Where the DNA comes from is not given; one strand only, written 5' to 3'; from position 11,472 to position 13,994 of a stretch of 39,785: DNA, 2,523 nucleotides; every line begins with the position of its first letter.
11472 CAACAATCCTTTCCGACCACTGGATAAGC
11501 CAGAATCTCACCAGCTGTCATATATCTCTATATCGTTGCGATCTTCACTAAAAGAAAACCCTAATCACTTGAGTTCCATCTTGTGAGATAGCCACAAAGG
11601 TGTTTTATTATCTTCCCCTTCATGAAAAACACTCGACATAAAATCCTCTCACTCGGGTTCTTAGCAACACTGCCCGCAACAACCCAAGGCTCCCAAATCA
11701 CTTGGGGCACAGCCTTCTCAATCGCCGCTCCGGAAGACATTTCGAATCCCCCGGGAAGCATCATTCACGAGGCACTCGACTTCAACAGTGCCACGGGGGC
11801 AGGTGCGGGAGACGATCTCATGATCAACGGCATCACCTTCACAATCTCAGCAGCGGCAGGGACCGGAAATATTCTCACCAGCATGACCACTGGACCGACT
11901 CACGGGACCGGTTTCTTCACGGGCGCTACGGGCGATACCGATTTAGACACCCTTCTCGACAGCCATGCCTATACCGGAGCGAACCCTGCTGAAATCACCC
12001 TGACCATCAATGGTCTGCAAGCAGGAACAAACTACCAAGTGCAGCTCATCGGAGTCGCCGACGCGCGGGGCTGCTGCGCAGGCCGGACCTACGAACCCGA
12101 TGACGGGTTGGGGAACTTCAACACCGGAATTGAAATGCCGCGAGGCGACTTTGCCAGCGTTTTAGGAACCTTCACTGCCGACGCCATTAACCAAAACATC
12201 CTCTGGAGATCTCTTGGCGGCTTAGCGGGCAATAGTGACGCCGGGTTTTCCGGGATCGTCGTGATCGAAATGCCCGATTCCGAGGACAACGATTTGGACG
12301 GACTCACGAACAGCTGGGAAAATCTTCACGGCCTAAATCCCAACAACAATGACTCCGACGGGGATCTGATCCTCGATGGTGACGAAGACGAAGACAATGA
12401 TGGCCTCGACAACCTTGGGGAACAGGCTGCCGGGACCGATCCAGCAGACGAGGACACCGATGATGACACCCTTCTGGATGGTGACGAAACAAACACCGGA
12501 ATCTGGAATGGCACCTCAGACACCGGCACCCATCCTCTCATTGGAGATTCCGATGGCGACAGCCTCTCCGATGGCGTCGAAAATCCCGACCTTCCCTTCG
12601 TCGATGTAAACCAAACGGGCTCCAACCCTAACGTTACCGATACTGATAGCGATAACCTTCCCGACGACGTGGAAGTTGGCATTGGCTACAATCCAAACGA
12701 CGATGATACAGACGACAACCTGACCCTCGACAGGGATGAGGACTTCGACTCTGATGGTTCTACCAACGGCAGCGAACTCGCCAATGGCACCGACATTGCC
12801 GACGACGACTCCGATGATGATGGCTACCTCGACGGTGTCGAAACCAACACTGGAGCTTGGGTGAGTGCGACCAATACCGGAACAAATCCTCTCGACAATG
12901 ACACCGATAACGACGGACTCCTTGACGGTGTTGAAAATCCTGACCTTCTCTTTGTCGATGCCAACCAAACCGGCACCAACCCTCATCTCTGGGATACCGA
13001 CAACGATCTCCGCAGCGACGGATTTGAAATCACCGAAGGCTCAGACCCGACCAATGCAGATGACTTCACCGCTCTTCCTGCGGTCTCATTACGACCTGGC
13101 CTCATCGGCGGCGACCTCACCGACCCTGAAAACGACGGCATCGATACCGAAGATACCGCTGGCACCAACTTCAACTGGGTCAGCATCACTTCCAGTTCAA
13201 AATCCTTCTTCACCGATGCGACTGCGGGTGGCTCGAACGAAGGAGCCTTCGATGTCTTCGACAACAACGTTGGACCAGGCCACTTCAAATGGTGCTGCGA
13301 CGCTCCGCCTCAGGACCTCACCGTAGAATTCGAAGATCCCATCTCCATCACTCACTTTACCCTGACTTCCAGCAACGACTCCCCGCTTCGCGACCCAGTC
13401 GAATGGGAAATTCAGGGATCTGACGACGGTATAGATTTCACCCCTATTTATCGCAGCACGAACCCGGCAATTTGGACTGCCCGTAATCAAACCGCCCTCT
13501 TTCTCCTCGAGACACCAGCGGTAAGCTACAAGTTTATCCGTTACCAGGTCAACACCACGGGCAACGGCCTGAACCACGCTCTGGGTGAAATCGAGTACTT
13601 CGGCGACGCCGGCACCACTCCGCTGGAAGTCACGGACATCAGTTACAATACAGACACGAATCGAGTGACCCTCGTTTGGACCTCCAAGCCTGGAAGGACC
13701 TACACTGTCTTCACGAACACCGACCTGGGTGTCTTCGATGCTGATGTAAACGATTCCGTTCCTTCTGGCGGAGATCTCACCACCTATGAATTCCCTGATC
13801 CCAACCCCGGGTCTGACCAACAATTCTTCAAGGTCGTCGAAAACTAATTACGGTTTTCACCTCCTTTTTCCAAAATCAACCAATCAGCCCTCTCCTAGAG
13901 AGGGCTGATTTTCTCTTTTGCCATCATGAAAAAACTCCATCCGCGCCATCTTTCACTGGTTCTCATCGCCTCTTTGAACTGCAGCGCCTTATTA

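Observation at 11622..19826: Three neighbouring genes share an unassigned ~190-aa N-terminal domain with a conserved vicinal-cysteine motif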

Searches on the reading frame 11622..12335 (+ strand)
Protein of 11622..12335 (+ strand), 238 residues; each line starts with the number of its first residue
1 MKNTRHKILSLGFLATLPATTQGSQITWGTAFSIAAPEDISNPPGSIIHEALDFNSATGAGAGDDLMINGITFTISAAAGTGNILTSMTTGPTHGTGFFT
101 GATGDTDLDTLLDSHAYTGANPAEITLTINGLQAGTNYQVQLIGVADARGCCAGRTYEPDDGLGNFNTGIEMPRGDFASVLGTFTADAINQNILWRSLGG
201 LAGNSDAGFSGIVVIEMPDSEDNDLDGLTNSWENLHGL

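Call 14: search_solved_structures(query=A1, max_evalue=10)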
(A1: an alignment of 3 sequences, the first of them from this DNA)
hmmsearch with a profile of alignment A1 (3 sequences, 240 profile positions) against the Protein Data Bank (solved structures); distinct sequences matched with E-value up to 10: 0.

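Call 18: search_protein_representatives(alignment_id=A1)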
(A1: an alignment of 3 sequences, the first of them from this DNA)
Query: 3 sequences, 240 profile positions. Proteins with E-value up to 0.001 (for the whole library): 1197; up to 1e-10: 322; up to 1e-30: 43. The best 150 are listed.
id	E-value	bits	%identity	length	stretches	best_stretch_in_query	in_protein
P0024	1.3e-90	319.4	-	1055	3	25-212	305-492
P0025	6.0e-90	317.3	-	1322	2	11-214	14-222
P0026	3.2e-66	239.6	-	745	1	1-234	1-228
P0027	8.5e-66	238.2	-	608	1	1-222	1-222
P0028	1.6e-60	220.9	-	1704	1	22-240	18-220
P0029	1.8e-59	217.5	-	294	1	8-240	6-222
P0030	7.7e-57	208.9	-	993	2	22-220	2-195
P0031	1.1e-51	192.0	-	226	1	1-177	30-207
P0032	5.9e-49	183.1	-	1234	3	56-228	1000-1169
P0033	1.1e-48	182.2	-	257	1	11-231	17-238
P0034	1.7e-48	181.6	-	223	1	7-238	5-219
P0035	4.6e-45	170.3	-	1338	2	16-215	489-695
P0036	6.3e-45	169.9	-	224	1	10-232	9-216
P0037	6.7e-43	163.2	-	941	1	11-220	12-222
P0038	3.7e-42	160.8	-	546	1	18-225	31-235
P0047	1.1e-37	146.2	-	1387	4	19-219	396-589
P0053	5.3e-33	130.8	-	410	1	23-216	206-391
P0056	2.9e-32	128.4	-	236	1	11-231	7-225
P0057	3.0e-32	128.4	-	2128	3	22-232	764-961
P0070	3.8e-30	121.5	-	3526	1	75-215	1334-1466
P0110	2.5e-22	95.9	-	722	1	18-223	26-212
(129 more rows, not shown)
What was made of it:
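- The family has 1,197 representatives at E<=1e-3 and 322 at E<=1e-10 (call 18).
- Tried and rejected: The representative-library search (call 18) was the useful one.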

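Call 41: search_protein_families(library=pfam, alignment_id=A3, max_evalue=0.0001)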
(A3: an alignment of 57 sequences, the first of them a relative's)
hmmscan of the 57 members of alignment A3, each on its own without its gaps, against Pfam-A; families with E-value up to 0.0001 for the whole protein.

A. member 1, P0024 (1055 aa): 0 families

B. families by the number of members that match (of 57 scanned): 33 families (the first 25 are shown)
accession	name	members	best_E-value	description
PF13385.13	Laminin_G_3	9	1.1e-67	Concanavalin A-like lectin/glucanases superfamily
PF00754.31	F5_F8_type_C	9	4.9e-17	F5/8 type C domain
PF18884.5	TSP3_bac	8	1.2e-58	Bacterial TSP3 repeat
PF22633.2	F5_F8_type_C_2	7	6.2e-19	NedA-like, galactose-binding domain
PF07589.16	PEP-CTERM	7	5.5e-11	PEP-CTERM motif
PF13927.12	Ig_3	5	9.6e-51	Immunoglobulin domain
PF07679.22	I-set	5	4.5e-42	Immunoglobulin I-set domain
PF06452.16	CBM9_1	5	7.1e-33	Carbohydrate family 9 binding domain-like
PF00041.27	fn3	5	1.7e-12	Fibronectin type III domain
PF13895.12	Ig_2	4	1.2e-36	Immunoglobulin domain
PF00404.24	Dockerin_1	4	8.9e-10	Dockerin type I domain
PF13290.12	CHB_HEX_C_1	3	1.2e-57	Chitobiase/beta-hexosaminidase C-terminal domain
PF13287.12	Fn3_assoc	3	2.5e-42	Fn3 associated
PF07686.23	V-set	3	1.9e-11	Immunoglobulin V-set domain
PF00047.31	ig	2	1.2e-16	Immunoglobulin domain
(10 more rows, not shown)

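Call 43: find_related_loci(query=A1, collection=genome_contigs, flank=8000)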
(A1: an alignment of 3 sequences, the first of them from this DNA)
Query A1 (238 aa) in genome_contigs; peptide patterns used: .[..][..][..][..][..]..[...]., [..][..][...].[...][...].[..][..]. (x = any residue, [..] = any of these).
72 stretches matched a pattern; 22 encode a relative of the query (tblastn E <= 1e-3); 21 distinct loci.
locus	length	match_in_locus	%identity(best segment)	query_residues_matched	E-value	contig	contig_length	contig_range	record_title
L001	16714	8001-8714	94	1-238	2e-149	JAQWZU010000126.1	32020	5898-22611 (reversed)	MAG: Akkermansiaceae bacterium isolate cluster3_bin.90 k119_377673, whole genome shotgun sequence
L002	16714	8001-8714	93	1-238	9e-147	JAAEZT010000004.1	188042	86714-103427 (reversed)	Bacterium isolate P03SWT0bin.3 NODE_9_length_188042_cov_7.79663, whole genome shotgun sequence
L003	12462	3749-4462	91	1-238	2e-144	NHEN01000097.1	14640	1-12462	MAG: Verrucomicrobiaceae bacterium TMED86 MHASMcontig_155803, whole genome shotgun sequence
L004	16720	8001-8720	60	1-238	1e-87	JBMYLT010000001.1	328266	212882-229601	MAG: Akkermansiaceae bacterium isolate ME_XS_2108_bin39 ME_XS_2108_bin39_0, whole genome shotgun sequence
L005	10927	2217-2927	60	1-238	3e-82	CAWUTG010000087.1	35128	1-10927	MAG: uncultured Verrucomicrobiales bacterium isolate HER22_SLC_100_bin_30_1 genome assembly, contig: HER22_SLC_100_bin_3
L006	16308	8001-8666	61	12-233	2e-77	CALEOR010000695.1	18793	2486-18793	MAG TPA_asm: uncultured Verrucomicrobiales bacterium isolate SRR3933180_bin.43_CONCOCT_v1.1_MAG genome assembly, contig:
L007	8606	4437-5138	56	1-233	8e-75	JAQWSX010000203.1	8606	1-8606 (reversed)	MAG: Akkermansiaceae bacterium isolate cluster2_bin.69 k141_4947790, whole genome shotgun sequence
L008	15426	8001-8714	55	1-238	8e-75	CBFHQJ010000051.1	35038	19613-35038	MAG: Akkermansiaceae bacterium isolate AGTU_79_bin_1_indstr genome assembly, contig: AGTU_79_bin_1_indstr_c51, whole gen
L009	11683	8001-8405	40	97-238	9e-24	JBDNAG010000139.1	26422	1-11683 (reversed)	MAG: Akkermansiaceae bacterium isolate SCSW4.bin.19 k97_263536, whole genome shotgun sequence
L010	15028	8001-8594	33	1-217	1e-22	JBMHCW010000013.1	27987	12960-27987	MAG: Akkermansiaceae bacterium isolate xHP1_bin.548 c_000000000013, whole genome shotgun sequence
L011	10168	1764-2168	40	97-238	7e-24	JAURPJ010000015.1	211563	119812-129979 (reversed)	MAG: Verrucomicrobiota bacterium isolate SFB_South_Co_22 k141_765434, whole genome shotgun sequence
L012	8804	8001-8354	40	98-217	8e-20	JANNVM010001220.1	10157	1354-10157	MAG: Verrucomicrobiota bacterium isolate VAR_34_metabat_5 VAR_34_k141_2801574, whole genome shotgun sequence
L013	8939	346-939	35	1-219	3e-18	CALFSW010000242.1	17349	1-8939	MAG TPA_asm: uncultured Verrucomicrobiales bacterium isolate ERR2206764_bin.128_CONCOCT_v1.1_MAG genome assembly, contig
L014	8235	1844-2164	38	103-214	1e-16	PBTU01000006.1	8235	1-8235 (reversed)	MAG: Verrucomicrobiales bacterium isolate NP53 MHASMcontig_223091, whole genome shotgun sequence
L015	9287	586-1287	56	1-233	4e-73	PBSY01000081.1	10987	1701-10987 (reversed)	MAG: Verrucomicrobiales bacterium isolate NP75 MHASMcontig_282381, whole genome shotgun sequence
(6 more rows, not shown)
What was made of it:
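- Tried and rejected: The three-paralogue alignment worked (call 43).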

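Call 48: list_cluster_members(proteins=[P0024, P0025, P0028, P0032, P0047, P0057, P0070, P0053, P0056, P0110])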
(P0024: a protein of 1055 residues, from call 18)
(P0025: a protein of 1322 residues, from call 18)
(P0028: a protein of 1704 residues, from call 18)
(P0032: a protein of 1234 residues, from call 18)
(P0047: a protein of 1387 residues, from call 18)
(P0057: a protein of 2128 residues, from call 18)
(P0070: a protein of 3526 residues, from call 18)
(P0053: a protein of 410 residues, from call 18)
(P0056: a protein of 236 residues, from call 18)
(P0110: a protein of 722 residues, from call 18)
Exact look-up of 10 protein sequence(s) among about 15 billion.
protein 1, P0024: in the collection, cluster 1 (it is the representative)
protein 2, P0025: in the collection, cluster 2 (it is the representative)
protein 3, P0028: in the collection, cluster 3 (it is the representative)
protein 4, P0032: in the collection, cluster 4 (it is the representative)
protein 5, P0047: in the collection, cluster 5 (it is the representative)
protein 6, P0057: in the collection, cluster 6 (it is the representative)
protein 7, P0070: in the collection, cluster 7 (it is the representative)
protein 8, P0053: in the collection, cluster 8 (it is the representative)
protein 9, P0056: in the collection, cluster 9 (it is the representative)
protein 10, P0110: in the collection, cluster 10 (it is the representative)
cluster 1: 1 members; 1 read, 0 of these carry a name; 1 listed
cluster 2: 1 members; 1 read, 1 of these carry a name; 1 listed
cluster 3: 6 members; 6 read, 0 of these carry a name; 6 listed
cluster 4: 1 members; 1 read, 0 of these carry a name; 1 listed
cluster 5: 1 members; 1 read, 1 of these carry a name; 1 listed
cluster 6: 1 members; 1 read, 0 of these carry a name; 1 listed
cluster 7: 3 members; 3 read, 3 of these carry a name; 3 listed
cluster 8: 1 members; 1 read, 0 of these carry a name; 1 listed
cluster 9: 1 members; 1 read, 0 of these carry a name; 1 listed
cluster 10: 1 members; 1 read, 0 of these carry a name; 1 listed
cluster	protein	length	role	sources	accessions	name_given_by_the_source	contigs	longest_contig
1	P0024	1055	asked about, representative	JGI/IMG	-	-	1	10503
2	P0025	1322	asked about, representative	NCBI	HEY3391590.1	MAG TPA: PEP-CTERM sorting domain-containing protein [Lacipirellulaceae bacterium]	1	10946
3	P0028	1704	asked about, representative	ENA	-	-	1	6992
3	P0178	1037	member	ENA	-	-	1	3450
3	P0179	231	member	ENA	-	-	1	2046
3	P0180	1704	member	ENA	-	-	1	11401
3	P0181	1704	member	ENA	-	-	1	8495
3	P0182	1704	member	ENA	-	-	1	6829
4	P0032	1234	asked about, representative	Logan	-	-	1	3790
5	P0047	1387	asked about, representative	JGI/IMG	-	hypothetical protein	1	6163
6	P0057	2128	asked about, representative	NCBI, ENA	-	-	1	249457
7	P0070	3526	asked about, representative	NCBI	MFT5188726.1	MAG: hypothetical protein ACI957_001748, partial [Verrucomicrobiales bacterium]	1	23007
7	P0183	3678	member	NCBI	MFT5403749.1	MAG: hypothetical protein ACI9DF_002587, partial [Verrucomicrobiales bacterium]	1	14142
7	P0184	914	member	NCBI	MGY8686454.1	MAG: sugar-binding protein, partial [Verrucomicrobiales bacterium]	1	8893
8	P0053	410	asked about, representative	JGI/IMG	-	-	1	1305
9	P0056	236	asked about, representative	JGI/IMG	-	-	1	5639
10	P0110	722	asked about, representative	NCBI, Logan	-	-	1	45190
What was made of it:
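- Taxa recovered are Akkermansiaceae/Verrucomicrobiales, Planctomycetales/Lacipirellulaceae/Botrimarina and Victivallales (calls 43, 48).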

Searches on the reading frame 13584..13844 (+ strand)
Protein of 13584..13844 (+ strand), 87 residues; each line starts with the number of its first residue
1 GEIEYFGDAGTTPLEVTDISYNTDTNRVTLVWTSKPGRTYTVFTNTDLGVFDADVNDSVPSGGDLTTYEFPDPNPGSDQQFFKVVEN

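Call 67: search_protein_families(library=pfam, proteins=[window:13584-13844:+], max_evalue=0.1)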
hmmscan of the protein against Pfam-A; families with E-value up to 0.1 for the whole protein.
seq(87 aa): 0 families
